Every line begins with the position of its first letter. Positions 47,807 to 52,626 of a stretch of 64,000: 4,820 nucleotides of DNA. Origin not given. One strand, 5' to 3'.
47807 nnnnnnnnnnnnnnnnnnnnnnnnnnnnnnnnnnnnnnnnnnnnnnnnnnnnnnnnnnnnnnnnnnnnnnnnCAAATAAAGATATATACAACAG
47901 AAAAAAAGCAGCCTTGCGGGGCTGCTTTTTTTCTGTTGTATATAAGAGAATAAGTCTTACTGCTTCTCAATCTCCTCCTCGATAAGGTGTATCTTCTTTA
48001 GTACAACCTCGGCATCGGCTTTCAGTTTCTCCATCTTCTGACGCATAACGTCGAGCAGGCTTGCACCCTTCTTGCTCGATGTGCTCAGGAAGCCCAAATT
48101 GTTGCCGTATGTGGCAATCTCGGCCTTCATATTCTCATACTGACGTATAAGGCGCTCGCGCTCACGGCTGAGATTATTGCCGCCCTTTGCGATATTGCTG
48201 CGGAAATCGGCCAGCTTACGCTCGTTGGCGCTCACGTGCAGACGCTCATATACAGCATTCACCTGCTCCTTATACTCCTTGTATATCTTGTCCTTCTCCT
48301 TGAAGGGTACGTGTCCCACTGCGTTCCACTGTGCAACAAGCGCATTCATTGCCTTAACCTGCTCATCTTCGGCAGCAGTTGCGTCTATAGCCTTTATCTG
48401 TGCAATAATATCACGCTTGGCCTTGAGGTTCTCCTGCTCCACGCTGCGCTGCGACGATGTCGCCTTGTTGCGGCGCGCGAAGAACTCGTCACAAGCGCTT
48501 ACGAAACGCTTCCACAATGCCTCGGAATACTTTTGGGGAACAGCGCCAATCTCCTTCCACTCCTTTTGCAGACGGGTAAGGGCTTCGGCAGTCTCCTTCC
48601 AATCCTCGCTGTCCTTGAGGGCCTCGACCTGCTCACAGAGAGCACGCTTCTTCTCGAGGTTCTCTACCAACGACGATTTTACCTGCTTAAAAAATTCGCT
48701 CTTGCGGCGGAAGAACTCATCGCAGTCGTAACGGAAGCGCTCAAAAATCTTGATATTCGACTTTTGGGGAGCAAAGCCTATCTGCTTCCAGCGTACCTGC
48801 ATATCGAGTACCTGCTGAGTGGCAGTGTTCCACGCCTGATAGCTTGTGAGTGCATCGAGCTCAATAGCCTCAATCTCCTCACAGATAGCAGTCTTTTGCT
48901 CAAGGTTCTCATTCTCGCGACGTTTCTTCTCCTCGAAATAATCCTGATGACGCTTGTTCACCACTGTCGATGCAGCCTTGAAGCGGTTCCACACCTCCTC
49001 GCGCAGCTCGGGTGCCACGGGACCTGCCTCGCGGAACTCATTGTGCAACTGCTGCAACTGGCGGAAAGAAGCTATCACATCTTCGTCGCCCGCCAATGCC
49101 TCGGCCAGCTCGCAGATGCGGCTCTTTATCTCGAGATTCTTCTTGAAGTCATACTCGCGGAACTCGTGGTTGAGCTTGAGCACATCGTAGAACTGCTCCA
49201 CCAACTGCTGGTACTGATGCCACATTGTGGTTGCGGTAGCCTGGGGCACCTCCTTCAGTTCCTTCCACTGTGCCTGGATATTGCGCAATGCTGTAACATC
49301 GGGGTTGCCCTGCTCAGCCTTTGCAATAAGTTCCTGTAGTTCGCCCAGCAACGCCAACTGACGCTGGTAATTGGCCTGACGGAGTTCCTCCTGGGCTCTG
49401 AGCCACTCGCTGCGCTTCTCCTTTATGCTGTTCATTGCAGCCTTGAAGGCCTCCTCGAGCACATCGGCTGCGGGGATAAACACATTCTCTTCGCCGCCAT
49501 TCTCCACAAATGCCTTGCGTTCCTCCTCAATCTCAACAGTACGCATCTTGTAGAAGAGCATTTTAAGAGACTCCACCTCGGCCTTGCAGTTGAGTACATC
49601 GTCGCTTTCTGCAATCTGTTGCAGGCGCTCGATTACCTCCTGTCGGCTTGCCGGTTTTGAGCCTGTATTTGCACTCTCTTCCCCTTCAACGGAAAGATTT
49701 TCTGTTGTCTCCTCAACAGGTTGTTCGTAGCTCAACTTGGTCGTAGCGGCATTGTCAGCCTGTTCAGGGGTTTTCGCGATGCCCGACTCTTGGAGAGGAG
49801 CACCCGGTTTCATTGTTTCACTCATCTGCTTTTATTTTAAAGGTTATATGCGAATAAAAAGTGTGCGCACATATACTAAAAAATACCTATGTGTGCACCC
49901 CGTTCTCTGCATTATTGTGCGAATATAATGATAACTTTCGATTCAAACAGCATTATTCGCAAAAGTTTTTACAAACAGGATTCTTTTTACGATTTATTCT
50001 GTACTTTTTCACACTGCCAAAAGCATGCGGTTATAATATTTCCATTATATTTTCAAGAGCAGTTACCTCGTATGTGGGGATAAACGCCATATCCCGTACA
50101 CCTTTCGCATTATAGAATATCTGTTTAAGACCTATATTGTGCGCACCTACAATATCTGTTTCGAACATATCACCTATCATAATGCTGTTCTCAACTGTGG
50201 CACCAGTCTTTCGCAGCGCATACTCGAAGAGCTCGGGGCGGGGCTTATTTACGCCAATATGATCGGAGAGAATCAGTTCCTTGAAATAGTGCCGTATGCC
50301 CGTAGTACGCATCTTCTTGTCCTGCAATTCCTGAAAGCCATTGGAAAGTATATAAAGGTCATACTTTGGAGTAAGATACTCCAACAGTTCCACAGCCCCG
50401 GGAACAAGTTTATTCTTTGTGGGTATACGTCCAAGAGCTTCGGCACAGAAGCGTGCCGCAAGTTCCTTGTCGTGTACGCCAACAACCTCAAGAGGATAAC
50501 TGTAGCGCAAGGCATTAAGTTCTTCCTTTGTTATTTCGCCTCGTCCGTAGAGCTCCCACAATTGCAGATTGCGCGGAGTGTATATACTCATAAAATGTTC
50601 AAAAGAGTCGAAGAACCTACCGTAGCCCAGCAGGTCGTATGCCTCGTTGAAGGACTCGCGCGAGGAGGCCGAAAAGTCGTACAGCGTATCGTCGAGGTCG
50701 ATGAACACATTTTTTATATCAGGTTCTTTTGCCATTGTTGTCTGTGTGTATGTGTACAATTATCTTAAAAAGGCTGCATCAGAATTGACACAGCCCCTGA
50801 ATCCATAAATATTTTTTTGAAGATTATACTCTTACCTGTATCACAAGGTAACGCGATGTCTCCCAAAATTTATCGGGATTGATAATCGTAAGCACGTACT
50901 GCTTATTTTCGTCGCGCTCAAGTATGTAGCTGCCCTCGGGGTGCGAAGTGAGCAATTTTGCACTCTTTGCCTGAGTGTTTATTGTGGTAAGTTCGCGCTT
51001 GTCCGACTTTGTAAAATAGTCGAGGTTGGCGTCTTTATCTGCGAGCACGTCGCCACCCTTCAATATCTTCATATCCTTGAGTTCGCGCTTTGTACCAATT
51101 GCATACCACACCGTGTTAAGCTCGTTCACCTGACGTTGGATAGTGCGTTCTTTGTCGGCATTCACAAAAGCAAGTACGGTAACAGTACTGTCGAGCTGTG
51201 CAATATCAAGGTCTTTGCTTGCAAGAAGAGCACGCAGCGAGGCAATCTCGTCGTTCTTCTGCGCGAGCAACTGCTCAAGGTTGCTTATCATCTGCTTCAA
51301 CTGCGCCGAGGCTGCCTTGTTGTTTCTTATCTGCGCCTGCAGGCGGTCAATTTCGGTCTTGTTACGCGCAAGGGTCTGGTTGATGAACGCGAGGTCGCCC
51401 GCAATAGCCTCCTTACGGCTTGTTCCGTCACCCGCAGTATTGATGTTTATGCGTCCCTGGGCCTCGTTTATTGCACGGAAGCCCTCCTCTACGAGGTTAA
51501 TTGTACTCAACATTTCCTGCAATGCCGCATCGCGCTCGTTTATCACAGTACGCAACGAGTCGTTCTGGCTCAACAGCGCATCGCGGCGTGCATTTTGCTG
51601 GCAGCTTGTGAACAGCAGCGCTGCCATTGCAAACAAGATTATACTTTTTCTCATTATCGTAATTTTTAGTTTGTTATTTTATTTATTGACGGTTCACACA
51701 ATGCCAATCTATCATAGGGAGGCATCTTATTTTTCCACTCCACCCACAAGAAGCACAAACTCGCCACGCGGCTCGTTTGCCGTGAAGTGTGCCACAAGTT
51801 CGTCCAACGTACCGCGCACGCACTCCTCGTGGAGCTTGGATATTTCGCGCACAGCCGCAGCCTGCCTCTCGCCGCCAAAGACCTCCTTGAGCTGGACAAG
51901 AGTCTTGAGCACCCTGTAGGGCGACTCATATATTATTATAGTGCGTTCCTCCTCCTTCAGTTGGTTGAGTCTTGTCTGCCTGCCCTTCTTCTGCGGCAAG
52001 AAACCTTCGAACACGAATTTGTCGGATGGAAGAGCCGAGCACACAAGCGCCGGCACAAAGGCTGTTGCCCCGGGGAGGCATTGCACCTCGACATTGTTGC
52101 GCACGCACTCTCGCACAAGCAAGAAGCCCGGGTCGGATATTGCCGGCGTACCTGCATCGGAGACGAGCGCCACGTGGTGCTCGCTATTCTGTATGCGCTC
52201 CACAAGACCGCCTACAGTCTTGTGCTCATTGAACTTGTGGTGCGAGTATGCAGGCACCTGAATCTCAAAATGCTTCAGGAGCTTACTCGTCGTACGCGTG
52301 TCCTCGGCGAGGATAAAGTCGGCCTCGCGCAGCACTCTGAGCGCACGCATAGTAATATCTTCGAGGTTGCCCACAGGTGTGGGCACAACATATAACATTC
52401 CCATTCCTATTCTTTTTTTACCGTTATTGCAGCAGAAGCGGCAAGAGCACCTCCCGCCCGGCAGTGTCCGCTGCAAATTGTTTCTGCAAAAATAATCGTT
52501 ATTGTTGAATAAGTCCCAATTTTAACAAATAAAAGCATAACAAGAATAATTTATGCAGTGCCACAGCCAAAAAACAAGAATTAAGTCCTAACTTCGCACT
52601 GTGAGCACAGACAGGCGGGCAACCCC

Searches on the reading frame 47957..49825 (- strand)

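Call 70: search_protein_families(library=pfam, proteins=[window:47957-49825:-], max_evalue=0.00001)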
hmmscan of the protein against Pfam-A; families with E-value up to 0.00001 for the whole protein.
window:47957-49825:- (622 aa): 1 family
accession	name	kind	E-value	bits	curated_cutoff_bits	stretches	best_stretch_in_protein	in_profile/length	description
PF03993.17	DUF349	-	9.8e-92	301.8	23.9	5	360-432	2-75/75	Domain of Unknown Function (DUF349)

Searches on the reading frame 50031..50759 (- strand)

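Call 70: search_protein_families(library=pfam, proteins=[window:50031-50759:-], max_evalue=0.00001)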
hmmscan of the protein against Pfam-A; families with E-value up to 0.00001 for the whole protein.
window:50031-50759:- (242 aa): 3 families
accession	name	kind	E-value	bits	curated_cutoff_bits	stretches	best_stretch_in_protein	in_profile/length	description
PF00702.32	Hydrolase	-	4e-23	83.3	26.4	1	15-210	1-191/191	haloacid dehalogenase-like hydrolase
PF13419.12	HAD_2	-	3.4e-20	73.3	23.8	1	21-214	4-176/178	Haloacid dehalogenase-like hydrolase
PF13242.12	Hydrolase_like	-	2.6e-12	46.9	22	1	171-216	3-48/75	HAD-hyrolase-like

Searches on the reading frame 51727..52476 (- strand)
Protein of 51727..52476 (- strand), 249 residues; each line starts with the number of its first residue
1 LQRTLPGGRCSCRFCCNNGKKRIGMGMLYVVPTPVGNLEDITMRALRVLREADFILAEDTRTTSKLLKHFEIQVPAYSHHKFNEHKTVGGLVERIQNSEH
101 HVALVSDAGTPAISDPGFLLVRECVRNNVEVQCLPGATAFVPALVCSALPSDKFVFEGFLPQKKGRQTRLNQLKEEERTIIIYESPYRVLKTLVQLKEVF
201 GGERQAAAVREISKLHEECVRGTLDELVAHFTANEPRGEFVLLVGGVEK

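Call 70: search_protein_families(library=pfam, proteins=[window:51727-52476:-], max_evalue=0.00001)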
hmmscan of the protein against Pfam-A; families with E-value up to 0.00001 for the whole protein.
window:51727-52476:- (249 aa): 1 family
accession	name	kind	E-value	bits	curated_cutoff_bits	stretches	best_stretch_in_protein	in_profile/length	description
PF00590.25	TP_methylase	-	8.4e-33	114.5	27.8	1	27-227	1-211/212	Tetrapyrrole (Corrin/Porphyrin) Methylases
